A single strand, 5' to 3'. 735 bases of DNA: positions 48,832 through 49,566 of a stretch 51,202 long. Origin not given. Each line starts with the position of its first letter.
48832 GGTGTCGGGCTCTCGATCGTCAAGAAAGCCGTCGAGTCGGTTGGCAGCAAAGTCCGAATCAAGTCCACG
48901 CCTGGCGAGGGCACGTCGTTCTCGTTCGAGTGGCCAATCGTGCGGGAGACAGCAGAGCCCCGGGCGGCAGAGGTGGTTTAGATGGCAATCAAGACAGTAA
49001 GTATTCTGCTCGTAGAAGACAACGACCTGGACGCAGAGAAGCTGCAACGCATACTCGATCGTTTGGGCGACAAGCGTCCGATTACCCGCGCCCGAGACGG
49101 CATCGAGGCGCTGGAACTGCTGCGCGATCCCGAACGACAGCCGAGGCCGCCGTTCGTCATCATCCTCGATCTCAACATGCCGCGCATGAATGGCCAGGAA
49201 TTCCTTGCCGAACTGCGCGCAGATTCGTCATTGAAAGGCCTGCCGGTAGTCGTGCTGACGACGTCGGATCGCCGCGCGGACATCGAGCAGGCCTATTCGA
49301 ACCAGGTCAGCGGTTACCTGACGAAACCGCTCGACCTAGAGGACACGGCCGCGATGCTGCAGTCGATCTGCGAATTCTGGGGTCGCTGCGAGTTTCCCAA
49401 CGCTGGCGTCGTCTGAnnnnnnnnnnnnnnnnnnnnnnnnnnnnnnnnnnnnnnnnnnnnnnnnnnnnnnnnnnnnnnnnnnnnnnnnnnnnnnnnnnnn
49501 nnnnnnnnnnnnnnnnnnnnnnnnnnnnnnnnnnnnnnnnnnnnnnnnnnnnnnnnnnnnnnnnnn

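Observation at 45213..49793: Six-gene translationally coupled phosphorelay operon: two kinases, four receivers, one DHp-only protein, no output domain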

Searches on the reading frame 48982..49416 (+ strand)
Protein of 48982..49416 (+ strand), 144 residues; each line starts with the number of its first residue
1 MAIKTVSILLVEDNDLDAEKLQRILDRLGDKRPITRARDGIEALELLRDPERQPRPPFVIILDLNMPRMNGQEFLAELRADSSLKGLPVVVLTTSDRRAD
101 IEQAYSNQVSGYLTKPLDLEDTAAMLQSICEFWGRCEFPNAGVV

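Call 3: search_protein_families(library=pfam, proteins=[window:48982-49416:+], max_evalue=0.1)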
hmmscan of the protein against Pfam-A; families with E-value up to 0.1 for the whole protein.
window:48982-49416:+ (144 aa): 2 families
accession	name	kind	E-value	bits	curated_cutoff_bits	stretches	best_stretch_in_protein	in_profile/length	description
PF00072.30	Response_reg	-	2.1e-19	70.1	30.2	1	8-126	1-110/111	Response regulator receiver domain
PF06490.17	FleQ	-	0.028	15.2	22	1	8-126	2-103/108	Flagellar regulatory protein FleQ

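Call 9: search_protein_families(library=ncbifam, proteins=[window:48982-49416:+], max_evalue=0.1)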
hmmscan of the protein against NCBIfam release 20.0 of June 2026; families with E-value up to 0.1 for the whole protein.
window:48982-49416:+ (144 aa): 86 families (the best 25 are shown)
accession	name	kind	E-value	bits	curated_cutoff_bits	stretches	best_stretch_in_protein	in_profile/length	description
NF007935.0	PRK10651.1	equivalog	1.7e-14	53.6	250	1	5-128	6-122/216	two-component system response regulator NarL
NF007901.0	PRK10610.1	equivalog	4.7e-14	52.6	189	1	1-122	1-116/129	chemotaxis response regulator CheY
NF007969.0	PRK10693.1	equivalog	2.5e-13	49.8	329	1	6-118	8-111/337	two-component system response regulator RssB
NF038297.2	hybrid_HK_HrmK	equivalog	1.8e-12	46.7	725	1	4-127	489-605/607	hybrid histidine kinase/response regulator HrmK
NF012023.0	PRK15479.1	equivalog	7.9e-12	45.2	337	1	8-128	3-114/224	transcriptional regulator TctD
NF008302.0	PRK11091.1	equivalog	1.4e-11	43.4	838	1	3-130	523-643/779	aerobic respiration two-component sensor histidine kinase ArcB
NF011874.0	PRK15347.1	equivalog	1.5e-11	43.1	852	1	6-131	691-811/921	two component system sensor kinase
NF041733.1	resp_reg_CseB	equivalog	3e-11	43.1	350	1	7-129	2-114/228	two-component system response regulator CseB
NF041734.1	resp_reg_RppA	equivalog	5.7e-11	42.2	250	1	7-128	2-116/229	two-component system response regulator RppA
TIGR02956.1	TMAO_torS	equivalog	5.8e-11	41.2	676.5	1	2-129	698-819/967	TMAO reductase system sensor histidine kinase/response regulator TorS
NF008677.0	PRK11697.1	equivalog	8.2e-11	41.7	246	1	6-127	2-113/238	two-component system response regulator BtsR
NF007135.0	PRK09581.1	equivalog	1.1e-10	40.9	474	1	8-124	5-114/457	PleD family two-component system response regulator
NF041866.1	EpsW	equivalog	6.5e-10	38.7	200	1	4-128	4-123/131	exopolysaccharide biosynthesis response regulator EpsW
NF009206.0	PRK12555.1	subfamily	1.4e-09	37.4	342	1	6-105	1-91/340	chemotaxis-specific protein-glutamate methyltransferase CheB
NF041367.1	CheY_Halo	equivalog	1.7e-09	38.1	200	1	8-127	1-111/114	chemotaxis protein CheY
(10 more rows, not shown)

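Call 83: search_solved_structures(query=window:48982-49413:+, max_evalue=1e-8)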
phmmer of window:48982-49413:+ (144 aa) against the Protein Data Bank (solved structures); distinct sequences matched with E-value up to 1e-8: 73 (the best 60 are shown).
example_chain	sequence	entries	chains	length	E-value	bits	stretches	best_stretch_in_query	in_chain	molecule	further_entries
6xvu_A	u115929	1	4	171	1.3e-26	96.8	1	6-135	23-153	Response regulator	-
8avv_A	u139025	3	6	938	3.2e-25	92.3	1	6-134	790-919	Bacteriophytochrome,Response regulator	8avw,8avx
1k66_A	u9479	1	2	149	9e-25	90.8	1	5-133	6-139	Phytochrome Response Regulator RcpB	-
1i3c_A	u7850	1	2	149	1.4e-22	83.7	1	8-134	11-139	RESPONSE REGULATOR RCP1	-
1jlk_A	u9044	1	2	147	1.5e-22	83.6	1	8-134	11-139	Response regulator RCP1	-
5te9_A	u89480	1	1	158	1.5e-22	83.6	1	6-134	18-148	Response regulator receiver protein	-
1k68_A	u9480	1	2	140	8.9e-22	81.1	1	8-133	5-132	Phytochrome Response Regulator RcpA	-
5ic5_A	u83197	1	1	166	1.8e-19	73.6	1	8-141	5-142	Candidate response regulator, CheY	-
2qvg_A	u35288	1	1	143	2.6e-18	69.9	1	3-123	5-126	Two component response regulator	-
5brj_A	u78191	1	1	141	1.2e-16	64.5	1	8-134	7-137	Two component response regulator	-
4zyl_A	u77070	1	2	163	3.7e-16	62.9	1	7-135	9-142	RphyB protein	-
9xzo_A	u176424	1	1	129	8.9e-16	61.7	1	7-122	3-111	De novo protein M1X0B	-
2wb4_A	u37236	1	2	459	1.6e-13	54.3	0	8-132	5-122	DIGUANYLATE CYCLASE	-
9g85_A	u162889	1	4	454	1.6e-13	54.3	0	8-132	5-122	Response regulator PleD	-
9g86_A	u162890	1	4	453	1.7e-13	54.3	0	8-132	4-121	Response regulator PleD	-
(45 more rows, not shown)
